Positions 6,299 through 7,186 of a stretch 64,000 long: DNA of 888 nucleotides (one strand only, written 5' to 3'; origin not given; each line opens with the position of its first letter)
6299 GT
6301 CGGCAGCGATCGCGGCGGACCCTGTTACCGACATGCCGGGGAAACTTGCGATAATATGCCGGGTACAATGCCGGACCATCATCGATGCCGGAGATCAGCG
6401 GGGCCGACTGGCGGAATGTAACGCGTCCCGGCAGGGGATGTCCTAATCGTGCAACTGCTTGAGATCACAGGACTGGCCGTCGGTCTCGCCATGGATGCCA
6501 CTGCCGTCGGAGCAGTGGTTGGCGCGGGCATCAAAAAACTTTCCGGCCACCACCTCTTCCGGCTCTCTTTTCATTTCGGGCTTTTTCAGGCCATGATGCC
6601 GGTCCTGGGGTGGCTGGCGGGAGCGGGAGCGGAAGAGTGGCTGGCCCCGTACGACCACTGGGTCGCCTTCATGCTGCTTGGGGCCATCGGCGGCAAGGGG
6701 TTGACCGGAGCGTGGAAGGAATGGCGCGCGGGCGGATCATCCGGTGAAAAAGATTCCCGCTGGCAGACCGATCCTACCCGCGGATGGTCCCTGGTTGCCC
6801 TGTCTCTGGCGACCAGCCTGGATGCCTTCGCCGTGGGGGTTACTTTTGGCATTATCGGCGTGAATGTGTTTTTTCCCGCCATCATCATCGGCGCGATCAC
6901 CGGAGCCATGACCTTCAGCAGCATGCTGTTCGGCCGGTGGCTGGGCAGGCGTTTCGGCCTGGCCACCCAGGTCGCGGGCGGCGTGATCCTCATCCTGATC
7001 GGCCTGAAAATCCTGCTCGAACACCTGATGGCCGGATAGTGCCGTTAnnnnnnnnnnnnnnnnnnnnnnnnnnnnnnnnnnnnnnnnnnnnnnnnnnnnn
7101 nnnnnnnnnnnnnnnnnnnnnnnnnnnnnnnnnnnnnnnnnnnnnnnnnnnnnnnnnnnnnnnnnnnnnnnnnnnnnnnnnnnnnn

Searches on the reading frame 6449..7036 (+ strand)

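Call 19: search_protein_families(library=pfam, proteins=[window:6449-7036:+], max_evalue=0.01)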
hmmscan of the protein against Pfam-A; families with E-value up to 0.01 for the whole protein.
window:6449-7036:+ (196 aa): 1 family
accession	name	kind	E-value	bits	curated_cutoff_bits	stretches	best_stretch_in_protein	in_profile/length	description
PF02659.21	Mntp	-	1.9e-43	148.3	24.4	1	33-189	4-152/152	Putative manganese efflux pump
